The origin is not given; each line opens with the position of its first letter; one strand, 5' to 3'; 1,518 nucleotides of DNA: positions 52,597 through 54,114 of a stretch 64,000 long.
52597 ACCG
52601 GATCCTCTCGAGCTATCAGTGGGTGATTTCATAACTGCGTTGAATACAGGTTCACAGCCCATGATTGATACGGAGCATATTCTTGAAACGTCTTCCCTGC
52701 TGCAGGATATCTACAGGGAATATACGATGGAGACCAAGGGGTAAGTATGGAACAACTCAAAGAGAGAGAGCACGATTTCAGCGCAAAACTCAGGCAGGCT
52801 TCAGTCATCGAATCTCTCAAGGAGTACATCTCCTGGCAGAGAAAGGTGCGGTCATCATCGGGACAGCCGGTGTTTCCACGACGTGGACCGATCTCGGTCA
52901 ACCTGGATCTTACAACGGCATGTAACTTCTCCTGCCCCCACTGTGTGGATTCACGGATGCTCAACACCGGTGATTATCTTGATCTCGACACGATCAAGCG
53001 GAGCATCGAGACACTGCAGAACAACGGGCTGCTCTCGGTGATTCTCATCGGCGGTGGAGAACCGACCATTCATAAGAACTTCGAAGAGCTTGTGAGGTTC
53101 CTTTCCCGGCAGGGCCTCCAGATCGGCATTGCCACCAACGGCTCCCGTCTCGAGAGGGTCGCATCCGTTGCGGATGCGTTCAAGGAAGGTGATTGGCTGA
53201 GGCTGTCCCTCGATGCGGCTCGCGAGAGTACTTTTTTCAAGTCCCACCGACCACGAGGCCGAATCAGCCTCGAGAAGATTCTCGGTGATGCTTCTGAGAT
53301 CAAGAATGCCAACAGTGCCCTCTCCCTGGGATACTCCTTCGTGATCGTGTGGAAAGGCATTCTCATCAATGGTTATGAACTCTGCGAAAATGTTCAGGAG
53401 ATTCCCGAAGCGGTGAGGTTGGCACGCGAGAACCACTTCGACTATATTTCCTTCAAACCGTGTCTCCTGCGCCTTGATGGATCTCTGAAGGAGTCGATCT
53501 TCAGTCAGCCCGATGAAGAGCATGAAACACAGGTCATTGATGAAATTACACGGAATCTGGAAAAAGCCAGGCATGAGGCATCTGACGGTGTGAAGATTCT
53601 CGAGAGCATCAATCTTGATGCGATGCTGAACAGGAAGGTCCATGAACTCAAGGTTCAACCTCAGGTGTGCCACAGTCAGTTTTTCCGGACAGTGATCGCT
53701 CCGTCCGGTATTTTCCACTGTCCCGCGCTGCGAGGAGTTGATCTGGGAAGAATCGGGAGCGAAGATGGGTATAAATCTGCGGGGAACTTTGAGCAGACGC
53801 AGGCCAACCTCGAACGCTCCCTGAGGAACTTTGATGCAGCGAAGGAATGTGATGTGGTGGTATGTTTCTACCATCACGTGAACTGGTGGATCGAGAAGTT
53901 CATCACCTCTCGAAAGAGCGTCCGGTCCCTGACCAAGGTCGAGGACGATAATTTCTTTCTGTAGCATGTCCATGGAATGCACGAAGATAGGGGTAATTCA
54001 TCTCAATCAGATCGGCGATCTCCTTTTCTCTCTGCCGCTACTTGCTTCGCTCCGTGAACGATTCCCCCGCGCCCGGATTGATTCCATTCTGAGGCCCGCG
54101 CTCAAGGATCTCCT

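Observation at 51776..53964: Gfo/Idh/MocA oxidoreductase plus radical-SAM pair embedded in an LPS-core kinase and heptosyltransferase locus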

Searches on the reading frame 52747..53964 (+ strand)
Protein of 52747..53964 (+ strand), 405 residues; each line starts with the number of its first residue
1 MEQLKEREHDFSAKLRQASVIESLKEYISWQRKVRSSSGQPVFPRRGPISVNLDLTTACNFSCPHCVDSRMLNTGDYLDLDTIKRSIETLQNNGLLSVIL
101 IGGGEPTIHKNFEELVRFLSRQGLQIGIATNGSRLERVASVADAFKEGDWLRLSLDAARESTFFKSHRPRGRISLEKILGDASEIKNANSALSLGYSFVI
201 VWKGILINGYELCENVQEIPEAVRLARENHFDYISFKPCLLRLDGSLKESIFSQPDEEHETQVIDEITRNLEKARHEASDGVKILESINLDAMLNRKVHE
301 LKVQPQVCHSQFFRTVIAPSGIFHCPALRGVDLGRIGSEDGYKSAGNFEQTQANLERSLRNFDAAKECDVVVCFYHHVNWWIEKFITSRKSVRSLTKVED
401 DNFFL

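Call 5: search_protein_families(library=pfam, proteins=[window:52747-53964:+], max_evalue=0.01)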
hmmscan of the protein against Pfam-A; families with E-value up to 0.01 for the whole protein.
window:52747-53964:+ (405 aa): 2 families
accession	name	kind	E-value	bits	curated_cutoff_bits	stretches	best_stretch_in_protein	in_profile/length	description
PF04055.27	Radical_SAM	-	1.3e-19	71.4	29.5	1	55-179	3-130/166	Radical SAM superfamily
PF13353.11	Fer4_12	-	8.6e-05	23.3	22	1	57-122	13-77/137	4Fe-4S single cluster domain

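Call 6: search_protein_families(library=ncbifam, proteins=[window:52747-53964:+], max_evalue=0.01)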
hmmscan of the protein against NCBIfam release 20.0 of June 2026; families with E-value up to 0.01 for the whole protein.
window:52747-53964:+ (405 aa): 59 families (the best 25 are shown)
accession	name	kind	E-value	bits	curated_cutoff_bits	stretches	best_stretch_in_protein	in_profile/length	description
TIGR04317.1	W_rSAM_matur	equivalog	4.1e-19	68.9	380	1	52-255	7-200/349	tungsten cofactor oxidoreductase radical SAM maturase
NF038283.1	viperin_w_prok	equivalog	3.7e-16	59.1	180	1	49-192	2-154/281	viperin family antiviral radical SAM protein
TIGR02666.1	moaA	equivalog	1.7e-15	56.9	284.05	1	53-188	14-153/336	GTP 3',8-cyclase MoaA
TIGR03962.1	mycofact_rSAM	equivalog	1.1e-13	51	265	1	47-161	10-123/339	mycofactocin radical SAM maturase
NF001199.0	PRK00164.2-1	equivalog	2.9e-12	46.3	231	1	50-163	13-126/308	GTP 3',8-cyclase MoaA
TIGR04054.1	rSAM_NirJ1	equivalog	3.9e-12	45.5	650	1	42-159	30-146/387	putative heme d1 biosynthesis radical SAM protein NirJ1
TIGR02668.1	moaA_archaeal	equivalog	9.4e-12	44.5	325.25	1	50-141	11-103/303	GTP 3',8-cyclase MoaA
NF045646.2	rSAM_Se_TrsS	equivalog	1.4e-11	43.6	490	1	51-160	88-200/441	radical SAM (seleno)protein TrsS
TIGR02495.1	NrdG2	equivalog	1.5e-11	44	131.15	1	57-142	24-109/193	anaerobic ribonucleoside-triphosphate reductase activating protein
TIGR04250.1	SCM_rSAM_ScmE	equivalog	9.3e-11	41.2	400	1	48-163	2-118/358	SynChlorMet cassette radical SAM/SPASM protein ScmE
TIGR04303.1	GeoRSP_rSAM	equivalog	1.4e-10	41.3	400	1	47-150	3-101/325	GeoRSP system radical SAM/SPASM protein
TIGR04311.1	rSAM_Geo_metal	subfamily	2e-10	40.3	400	1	50-238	4-186/423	radical SAM/SPASM family putative metalloenzyme maturase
TIGR04546.1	rSAM_ahbC_deAc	equivalog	2.5e-10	39.7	650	1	51-160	41-150/390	12,18-didecarboxysiroheme deacetylase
TIGR04545.1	rSAM_ahbD_hemeb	equivalog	7.8e-10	38.7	500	1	52-154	3-103/339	heme b synthase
NF045702.1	rSAM_GDGT_ether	equivalog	8.3e-10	37.9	450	1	51-163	88-206/486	tetraether lipid synthase Tes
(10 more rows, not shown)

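Call 7: find_homologous_proteins(query=window:52747-53964:+)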
Query window:52747-53964:+ (405 aa): 1786 proteins with E <= 0.001 among 8000 candidates; the best 120 are listed.
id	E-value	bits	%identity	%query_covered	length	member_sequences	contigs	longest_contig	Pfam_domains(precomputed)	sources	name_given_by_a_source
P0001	7.7e-230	781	82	100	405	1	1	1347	PF04055.28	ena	-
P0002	2.4e-223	759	82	100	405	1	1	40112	PF04055.28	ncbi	ncbi:MAG: radical SAM protein [Desulfomonilia bacterium]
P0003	6.8e-193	659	69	100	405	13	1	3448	PF04055.28,PF13353.12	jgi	jgi:wyosine [tRNA(Phe)-imidazoG37] synthetase (radical SAM superfamily)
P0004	2.3e-191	654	99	74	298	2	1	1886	PF04055.28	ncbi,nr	ncbi:MAG: radical SAM protein, partial [Desulfomonilia bacterium]|nr:radical SAM protein [Desulfomon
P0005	5.8e-191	653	68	100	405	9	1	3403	PF04055.28,PF13353.12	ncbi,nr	ncbi:MAG: radical SAM protein [Deltaproteobacteria bacterium]|nr:radical SAM protein [Deltaproteobac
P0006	6.1e-190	649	67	100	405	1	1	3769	PF04055.28,PF13353.12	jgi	jgi:MoaA/NifB/PqqE/SkfB family radical SAM enzyme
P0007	6.2e-190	649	68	100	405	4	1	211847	PF04055.28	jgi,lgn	-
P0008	4.7e-189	647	68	100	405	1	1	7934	PF04055.28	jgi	jgi:wyosine [tRNA(Phe)-imidazoG37] synthetase (radical SAM superfamily)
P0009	5.1e-189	646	68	100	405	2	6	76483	PF04055.28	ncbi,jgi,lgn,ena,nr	ncbi:MAG TPA: radical SAM protein [Deltaproteobacteria bacterium]|nr:radical SAM protein [Deltaprote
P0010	5.8e-189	646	69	100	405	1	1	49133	PF04055.28,PF13353.12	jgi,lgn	jgi:wyosine [tRNA(Phe)-imidazoG37] synthetase (radical SAM superfamily)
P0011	7.0e-189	646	68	100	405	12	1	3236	PF04055.28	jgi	jgi:sulfatase maturation enzyme AslB (radical SAM superfamily)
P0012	1.6e-186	638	68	100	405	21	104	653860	PF04055.28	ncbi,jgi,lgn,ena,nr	ncbi:MAG TPA: radical SAM protein [Deltaproteobacteria bacterium]|jgi:wyosine [tRNA(Phe)-imidazoG37]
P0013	6.9e-186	636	66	100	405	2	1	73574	PF04055.28,PF13353.12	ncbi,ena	-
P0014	1.4e-185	635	67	99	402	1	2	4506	PF04055.28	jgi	jgi:wyosine [tRNA(Phe)-imidazoG37] synthetase (radical SAM superfamily)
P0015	1.4e-184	632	67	100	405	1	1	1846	PF04055.28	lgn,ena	-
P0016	1.4e-184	632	67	100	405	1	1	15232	PF04055.28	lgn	-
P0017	2.0e-184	631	67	100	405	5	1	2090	PF04055.28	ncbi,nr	ncbi:MAG TPA: radical SAM protein [Desulfomonilia bacterium]|nr:radical SAM protein [Desulfomonilia 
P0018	9.6e-184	629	66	100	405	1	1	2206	PF04055.28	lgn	-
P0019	5.0e-183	627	65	100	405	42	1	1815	PF04055.28,PF13353.12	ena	-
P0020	1.7e-181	622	65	100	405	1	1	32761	PF04055.28,PF13353.12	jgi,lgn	-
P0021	6.3e-180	616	65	100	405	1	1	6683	PF04055.28,PF13353.12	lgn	-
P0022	3.6e-179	614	65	100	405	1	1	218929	PF04055.28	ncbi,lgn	-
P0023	1.9e-178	612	64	100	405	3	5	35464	PF04055.28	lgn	-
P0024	1.1e-177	609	66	100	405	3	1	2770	PF04055.28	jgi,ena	-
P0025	1.4e-177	609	66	100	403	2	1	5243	PF04055.28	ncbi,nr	ncbi:MAG: radical SAM protein [Deltaproteobacteria bacterium]|nr:radical SAM protein [Deltaproteobac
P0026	1.4e-177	609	65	100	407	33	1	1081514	PF04055.28,PF13353.12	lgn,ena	-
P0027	3.4e-177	607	64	100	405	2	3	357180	PF04055.28,PF13353.12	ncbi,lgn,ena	-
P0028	4.3e-177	607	64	100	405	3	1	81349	PF04055.28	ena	-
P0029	9.3e-177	606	64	100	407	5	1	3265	PF04055.28,PF13353.12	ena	-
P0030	1.5e-176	605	64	100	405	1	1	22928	PF04055.28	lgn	-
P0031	2.8e-176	604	65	100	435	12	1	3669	PF04055.28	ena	-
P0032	3.0e-176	604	63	100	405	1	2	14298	PF04055.28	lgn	-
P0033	1.2e-175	602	64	100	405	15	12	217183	PF04055.28,PF13353.12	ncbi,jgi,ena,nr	ncbi:MAG TPA: radical SAM protein [Deltaproteobacteria bacterium]|nr:radical SAM protein [Deltaprote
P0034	1.3e-175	602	63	100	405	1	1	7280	PF04055.28,PF13353.12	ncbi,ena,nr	ncbi:MAG TPA: radical SAM protein [Desulfomonilia bacterium]|nr:radical SAM protein [Desulfomonilia 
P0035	4.3e-175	601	65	100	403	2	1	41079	PF04055.28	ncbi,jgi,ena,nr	ncbi:MAG TPA: radical SAM protein [Deltaproteobacteria bacterium]|nr:radical SAM protein [Deltaprote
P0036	1.2e-174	599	64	100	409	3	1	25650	PF04055.28,PF13353.12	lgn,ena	-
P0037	7.5e-174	596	63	100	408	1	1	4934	PF04055.28,PF13353.12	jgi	jgi:sulfatase maturation enzyme AslB (radical SAM superfamily)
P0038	2.0e-173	595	64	100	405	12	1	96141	PF04055.28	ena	-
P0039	5.5e-173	594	63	100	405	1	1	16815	PF04055.28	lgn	-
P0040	7.1e-173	593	65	100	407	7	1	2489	PF04055.28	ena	-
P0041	1.3e-172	592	64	100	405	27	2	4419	PF04055.28,PF13353.12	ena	-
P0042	1.8e-172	592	64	100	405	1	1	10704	PF04055.28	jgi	jgi:wyosine [tRNA(Phe)-imidazoG37] synthetase (radical SAM superfamily)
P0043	2.4e-172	591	64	100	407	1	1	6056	PF04055.28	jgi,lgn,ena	-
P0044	5.7e-172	590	62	100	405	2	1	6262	PF04055.28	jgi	jgi:MoaA/NifB/PqqE/SkfB family radical SAM enzyme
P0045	2.3e-171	588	63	100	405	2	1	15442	PF04055.28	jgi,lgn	jgi:wyosine [tRNA(Phe)-imidazoG37] synthetase (radical SAM superfamily)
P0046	2.5e-171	588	63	100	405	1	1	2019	PF04055.28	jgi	jgi:MoaA/NifB/PqqE/SkfB family radical SAM enzyme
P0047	3.2e-171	588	64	100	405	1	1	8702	PF04055.28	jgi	jgi:pyruvate-formate lyase-activating enzyme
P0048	3.3e-171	588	63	100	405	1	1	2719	PF04055.28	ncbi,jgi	-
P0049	5.3e-171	587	64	100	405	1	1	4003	PF04055.28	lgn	-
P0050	1.2e-170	586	63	100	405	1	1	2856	PF04055.28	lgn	-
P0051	1.7e-170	585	63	100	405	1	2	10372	PF04055.28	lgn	-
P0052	1.7e-170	585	61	100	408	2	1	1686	PF04055.28,PF13353.12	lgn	-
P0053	3.2e-170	585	63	100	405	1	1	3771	PF04055.28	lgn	-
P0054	1.4e-169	582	63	100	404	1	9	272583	PF04055.28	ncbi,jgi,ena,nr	ncbi:MAG TPA: radical SAM protein [Deltaproteobacteria bacterium]|jgi:MoaA/NifB/PqqE/SkfB family rad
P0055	4.0e-169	581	61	100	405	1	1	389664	PF04055.28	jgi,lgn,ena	-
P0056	8.8e-169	580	63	100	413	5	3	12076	PF04055.28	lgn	-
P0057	5.0e-168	577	62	100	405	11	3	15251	PF04055.28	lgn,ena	-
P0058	5.6e-168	577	62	100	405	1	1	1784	PF04055.28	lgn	-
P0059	6.4e-167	574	63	100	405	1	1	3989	PF04055.28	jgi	jgi:MoaA/NifB/PqqE/SkfB family radical SAM enzyme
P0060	2.4e-166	572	62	100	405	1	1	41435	PF04055.28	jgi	jgi:hypothetical protein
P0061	5.9e-166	570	60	100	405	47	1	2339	PF04055.28,PF13353.12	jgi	jgi:wyosine [tRNA(Phe)-imidazoG37] synthetase (radical SAM superfamily)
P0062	1.6e-165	569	60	100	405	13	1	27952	PF04055.28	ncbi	-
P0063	2.2e-165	569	61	100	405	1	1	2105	PF04055.28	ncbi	-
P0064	2.9e-165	568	60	100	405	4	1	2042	PF04055.28,PF13353.12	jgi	-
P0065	9.4e-165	567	59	100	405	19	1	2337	PF04055.28,PF13353.12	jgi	jgi:MoaA/NifB/PqqE/SkfB family radical SAM enzyme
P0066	1.5e-163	563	61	96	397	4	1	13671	PF04055.28,PF13353.12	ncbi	-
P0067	3.3e-163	561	61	100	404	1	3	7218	PF04055.28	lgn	-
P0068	5.4e-163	561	60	100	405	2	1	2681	PF04055.28,PF13353.12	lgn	-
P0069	5.5e-163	561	59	100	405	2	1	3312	PF04055.28,PF13353.12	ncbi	-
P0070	6.8e-163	560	58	100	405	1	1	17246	PF04055.28,PF13353.12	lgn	-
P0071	8.8e-163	560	60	100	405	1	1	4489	PF04055.28,PF13353.12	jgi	-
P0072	1.9e-162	559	60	100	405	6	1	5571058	PF04055.28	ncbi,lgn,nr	ncbi:MAG: radical SAM protein [Deltaproteobacteria bacterium]|nr:MAG: radical SAM protein [Deltaprot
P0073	2.0e-162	559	59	100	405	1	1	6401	PF04055.28,PF13353.12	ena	-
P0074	1.2e-161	556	59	100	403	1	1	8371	PF04055.28,PF13353.12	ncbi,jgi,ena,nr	ncbi:MAG: hypothetical protein B6I30_07195 [Desulfobacteraceae bacterium 4572_187]|nr:MAG: hypotheti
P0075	5.7e-161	554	58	100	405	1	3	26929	PF04055.28,PF13353.12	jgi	jgi:wyosine [tRNA(Phe)-imidazoG37] synthetase (radical SAM superfamily)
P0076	1.1e-160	553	56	100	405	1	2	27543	PF04055.28,PF13353.12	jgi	-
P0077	1.3e-160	553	57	100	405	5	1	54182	PF04055.28,PF13353.12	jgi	-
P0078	2.3e-160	552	59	100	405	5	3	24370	PF04055.28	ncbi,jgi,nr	ncbi:MAG TPA: radical SAM protein [Deltaproteobacteria bacterium]|nr:radical SAM protein [Deltaprote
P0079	2.4e-160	552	58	100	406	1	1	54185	PF04055.28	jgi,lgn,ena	-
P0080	5.2e-160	551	56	100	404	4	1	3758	PF04055.28,PF13353.12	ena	-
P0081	1.8e-159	549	58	100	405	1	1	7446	PF04055.28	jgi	-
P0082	2.2e-159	549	59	100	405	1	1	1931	PF04055.28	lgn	-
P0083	2.4e-159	549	58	100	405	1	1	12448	PF04055.28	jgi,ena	-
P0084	2.7e-159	549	58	100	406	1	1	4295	PF04055.28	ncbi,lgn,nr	ncbi:MAG: radical SAM protein [Deltaproteobacteria bacterium]|nr:radical SAM protein [Deltaproteobac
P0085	3.0e-159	548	57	100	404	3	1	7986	PF04055.28,PF13353.12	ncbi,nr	ncbi:MAG: radical SAM protein [Deltaproteobacteria bacterium]|nr:radical SAM protein [Deltaproteobac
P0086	4.2e-159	548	58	100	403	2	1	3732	PF04055.28,PF13353.12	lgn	-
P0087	5.5e-159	548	57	100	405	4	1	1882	PF04055.28,PF13353.12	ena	-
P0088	5.8e-159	547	58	100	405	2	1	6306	PF04055.28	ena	-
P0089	9.5e-159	547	57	100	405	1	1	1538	PF04055.28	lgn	-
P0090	9.7e-159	547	58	100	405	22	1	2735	PF04055.28,PF13353.12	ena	-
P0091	1.0e-158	547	59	100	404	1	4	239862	PF04055.28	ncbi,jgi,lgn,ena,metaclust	ncbi:MAG: radical SAM protein [Syntrophaceae bacterium]|metaclust:\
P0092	1.2e-158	546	57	100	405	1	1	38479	PF04055.28,PF13353.12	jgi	jgi:organic radical activating enzyme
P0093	3.6e-158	545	57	100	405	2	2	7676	PF04055.28,PF13353.12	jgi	-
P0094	3.9e-158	545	57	100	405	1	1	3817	PF04055.28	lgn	-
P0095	4.3e-158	545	59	100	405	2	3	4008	PF04055.28,PF13353.12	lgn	-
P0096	5.0e-158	544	57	100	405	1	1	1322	PF04055.28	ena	-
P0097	9.3e-158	543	56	100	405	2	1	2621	PF04055.28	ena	-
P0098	1.3e-157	543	58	100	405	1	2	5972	PF04055.28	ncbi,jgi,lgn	ncbi:MAG: radical SAM protein [Desulfobacterales bacterium]|jgi:sulfatase maturation enzyme AslB (ra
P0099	1.3e-157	543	56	100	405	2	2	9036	PF04055.28,PF13353.12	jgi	jgi:MoaA/NifB/PqqE/SkfB family radical SAM enzyme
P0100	2.3e-157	542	56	100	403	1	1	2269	PF04055.28,PF13353.12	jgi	jgi:wyosine [tRNA(Phe)-imidazoG37] synthetase (radical SAM superfamily)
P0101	4.1e-157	541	56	100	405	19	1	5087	PF04055.28,PF13353.12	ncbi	-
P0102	4.8e-157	541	57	100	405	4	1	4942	PF04055.28,PF13353.12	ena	-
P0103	9.0e-157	540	55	100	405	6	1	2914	PF04055.28,PF13353.12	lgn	-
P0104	1.1e-156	540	56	100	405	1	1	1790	PF04055.28,PF13353.12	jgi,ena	-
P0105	1.3e-156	540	56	100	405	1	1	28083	PF04055.28,PF13353.12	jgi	jgi:MoaA/NifB/PqqE/SkfB family radical SAM enzyme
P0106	2.2e-156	539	57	100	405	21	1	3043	PF04055.28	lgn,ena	-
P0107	2.5e-156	539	58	100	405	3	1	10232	PF04055.28,PF13353.12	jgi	jgi:organic radical activating enzyme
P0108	2.6e-156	539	58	100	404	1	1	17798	PF04055.28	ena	-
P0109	3.4e-156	538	57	100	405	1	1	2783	PF04055.28,PF13353.12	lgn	-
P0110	3.5e-156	538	59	100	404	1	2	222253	PF04055.28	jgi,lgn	-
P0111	4.5e-156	538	56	100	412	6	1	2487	PF04055.28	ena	-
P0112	4.9e-156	538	55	100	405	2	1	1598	PF04055.28,PF13353.12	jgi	jgi:MoaA/NifB/PqqE/SkfB family radical SAM enzyme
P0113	5.1e-156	538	58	100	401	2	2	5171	PF04055.28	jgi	jgi:MoaA/NifB/PqqE/SkfB family radical SAM enzyme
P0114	5.2e-156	538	57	100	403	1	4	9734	PF04055.28,PF13353.12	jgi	-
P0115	5.6e-156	538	58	100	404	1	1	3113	PF04055.28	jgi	-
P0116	6.6e-156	537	58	100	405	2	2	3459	PF04055.28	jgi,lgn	-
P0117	8.8e-156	537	57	100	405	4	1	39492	PF04055.28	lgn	-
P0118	1.1e-155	537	57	100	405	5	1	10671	PF04055.28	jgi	jgi:hypothetical protein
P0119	1.4e-155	536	55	100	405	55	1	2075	PF04055.28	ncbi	-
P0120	4.3e-155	535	57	100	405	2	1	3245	PF04055.28,PF13353.12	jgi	jgi:wyosine [tRNA(Phe)-imidazoG37] synthetase (radical SAM superfamily)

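Call 8: search_solved_structures(query=window:52747-53964:+, max_evalue=0.01)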
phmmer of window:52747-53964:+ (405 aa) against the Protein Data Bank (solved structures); distinct sequences matched with E-value up to 0.01: 21.
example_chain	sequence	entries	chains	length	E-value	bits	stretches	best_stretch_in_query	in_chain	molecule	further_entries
7tol_A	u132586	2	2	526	5.3e-08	35.6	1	48-161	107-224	glycerol dibiphytanyl glycerol tetraether - macrocyclic archaeol synthase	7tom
9dfu_A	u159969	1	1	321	5.4e-07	32.3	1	47-163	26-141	Radical SAM core domain-containing protein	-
9dfn_A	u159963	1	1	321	1e-06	31.3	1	47-163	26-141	Radical SAM core domain-containing protein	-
5vsl_A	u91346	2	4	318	1.1e-05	27.9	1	44-159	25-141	Radical S-adenosyl methionine domain-containing protein 2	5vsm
6q2p_A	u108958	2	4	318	1.1e-05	27.9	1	44-159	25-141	Radical S-adenosyl methionine domain-containing protein 2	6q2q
8wm2_A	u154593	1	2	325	4.5e-05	25.9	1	52-144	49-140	Fe-S radical SAM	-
7n7i_A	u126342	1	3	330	5.4e-05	25.7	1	40-171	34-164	Viperin-like enzyme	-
7n7h_A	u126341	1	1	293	7.7e-05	25.2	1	48-160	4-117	VIPERIN-LIKE ENZYME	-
6b4c_A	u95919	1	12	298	9.3e-05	24.9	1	46-171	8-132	Viperin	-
9dgw_A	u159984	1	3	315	0.00013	24.4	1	47-171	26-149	Radical SAM core domain-containing protein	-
9dfw_A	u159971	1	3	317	0.00014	24.3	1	47-171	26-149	Radical SAM core domain-containing protein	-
1tv7_A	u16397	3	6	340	0.00031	23.2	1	50-170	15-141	Molybdenum cofactor biosynthesis protein A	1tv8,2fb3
6efn_A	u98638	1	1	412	0.00042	22.7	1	48-133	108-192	Sporulation killing factor maturation protein SkfB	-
2fb2_A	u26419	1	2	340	0.00049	22.5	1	51-170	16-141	Molybdenum cofactor biosynthesis protein A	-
8ai6_A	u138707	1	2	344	0.0009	21.6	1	49-134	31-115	Putative peptide biosynthesis protein YydG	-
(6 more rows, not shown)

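Call 10: find_related_loci(query=A1, collection=genome_contigs, flank=10000)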
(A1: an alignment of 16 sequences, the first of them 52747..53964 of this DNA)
Query A1 (405 aa) in genome_contigs; peptide patterns used: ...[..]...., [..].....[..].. (x = any residue, [..] = any of these).
542 stretches matched a pattern; 477 encode a relative of the query (tblastn E <= 1e-3); the best 80 are kept; 80 distinct loci.
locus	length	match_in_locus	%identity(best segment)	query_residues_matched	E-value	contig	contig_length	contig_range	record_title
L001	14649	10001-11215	82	1-405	0e+0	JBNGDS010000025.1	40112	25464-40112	MAG: Desulfomonilia bacterium isolate E05-038 bin56.fa-25, whole genome shotgun sequence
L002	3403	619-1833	68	1-405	0e+0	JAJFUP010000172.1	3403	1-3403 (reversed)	MAG: Deltaproteobacteria bacterium isolate bin.476 k141_379302, whole genome shotgun sequence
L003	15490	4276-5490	68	1-405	0e+0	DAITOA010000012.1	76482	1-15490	MAG TPA_asm: Thermodesulfobacteriota bacterium isolate CTOTU18766 NODE_235_length_76482_cov_28.593926, whole genome shot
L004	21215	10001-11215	67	1-405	0e+0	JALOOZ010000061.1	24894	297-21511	MAG: Thermodesulfobacteriota bacterium isolate Prado116 scaffold_7914, whole genome shotgun sequence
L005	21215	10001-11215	65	1-405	0e+0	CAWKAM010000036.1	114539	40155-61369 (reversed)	MAG: uncultured delta proteobacterium isolate MFD03726.bin.1.124 genome assembly, contig: contig_39445, whole genome sho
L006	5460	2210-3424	63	1-405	0e+0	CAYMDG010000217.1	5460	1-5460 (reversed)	MAG TPA_asm: uncultured Bacteriovoracaceae bacterium isolate SRP302447_co2_107 genome assembly, contig: NODE_42692_lengt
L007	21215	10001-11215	65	1-405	0e+0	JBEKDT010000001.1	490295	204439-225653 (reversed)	MAG: Desulfomonilia bacterium isolate SPRUCE 18 SPRUCE_18_1, whole genome shotgun sequence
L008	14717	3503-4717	65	1-405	0e+0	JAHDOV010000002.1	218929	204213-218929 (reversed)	MAG: Deltaproteobacteria bacterium isolate SL3-B22.2 k141_67934, whole genome shotgun sequence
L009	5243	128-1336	66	1-405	0e+0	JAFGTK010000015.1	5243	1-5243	MAG: Deltaproteobacteria bacterium isolate Zod_Metabat.965 k87_301976, whole genome shotgun sequence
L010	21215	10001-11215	64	1-405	0e+0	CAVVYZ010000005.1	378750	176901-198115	MAG: uncultured delta proteobacterium isolate MFD03899.bin.2.22 genome assembly, contig: contig_23345, whole genome shot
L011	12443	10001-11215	64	1-405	0e+0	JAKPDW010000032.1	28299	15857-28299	MAG: Deltaproteobacteria bacterium isolate JPMR_maxbin.080 k141_892797, whole genome shotgun sequence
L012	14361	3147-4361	66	1-405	0e+0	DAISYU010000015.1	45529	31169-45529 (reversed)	MAG TPA_asm: Thermodesulfobacteriota bacterium isolate CTOTU18761 NODE_614_length_45529_cov_10.386924, whole genome shot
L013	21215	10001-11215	64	1-405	0e+0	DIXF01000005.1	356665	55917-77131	MAG TPA_asm: Syntrophaceae bacterium UBA6087 UBA6087_contig_695, whole genome shotgun sequence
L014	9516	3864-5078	65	1-405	0e+0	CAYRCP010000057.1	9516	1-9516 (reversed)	MAG TPA_asm: uncultured Bacteriovoracaceae bacterium isolate binchicken_co42_315 genome assembly, contig: NODE_12269_len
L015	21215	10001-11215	64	1-405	0e+0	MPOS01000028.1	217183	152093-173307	MAG: Deltaproteobacteria bacterium Phox-21 k99_13016, whole genome shotgun sequence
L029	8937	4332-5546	59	1-405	1e-170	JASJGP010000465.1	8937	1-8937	MAG: Desulfobacterales bacterium isolate ChS5.bin.48 ChesSed_k141_1288630, whole genome shotgun sequence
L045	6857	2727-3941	55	1-405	1e-159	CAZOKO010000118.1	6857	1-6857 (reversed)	MAG TPA_asm: uncultured Thermodesulfobacteriota bacterium isolate binchicken_co141_568 genome assembly, contig: NODE_391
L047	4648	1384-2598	57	1-405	1e-162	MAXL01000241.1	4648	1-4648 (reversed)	MAG: Desulfobacterales bacterium S5133MH16 k99_2000355, whole genome shotgun sequence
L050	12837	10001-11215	55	1-405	7e-156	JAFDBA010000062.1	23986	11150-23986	MAG: Deltaproteobacteria bacterium isolate AB_69_Bin_188 AB_69_Bin_188_scaffold_9641, whole genome shotgun sequence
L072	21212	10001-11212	52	1-404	6e-148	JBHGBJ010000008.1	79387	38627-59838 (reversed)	MAG: Thermodesulfobacteriota bacterium isolate SBS.BIN.12 SBSBIN12_contig_8, whole genome shotgun sequence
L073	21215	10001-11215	53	1-405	3e-146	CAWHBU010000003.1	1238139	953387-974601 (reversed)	MAG: uncultured delta proteobacterium isolate MFD03726.bin.2.155 genome assembly, contig: contig_10500, whole genome sho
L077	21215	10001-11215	52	1-405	7e-145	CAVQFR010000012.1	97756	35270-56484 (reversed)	MAG: uncultured delta proteobacterium isolate MFD05942.bin.3.282 genome assembly, contig: contig_16233, whole genome sho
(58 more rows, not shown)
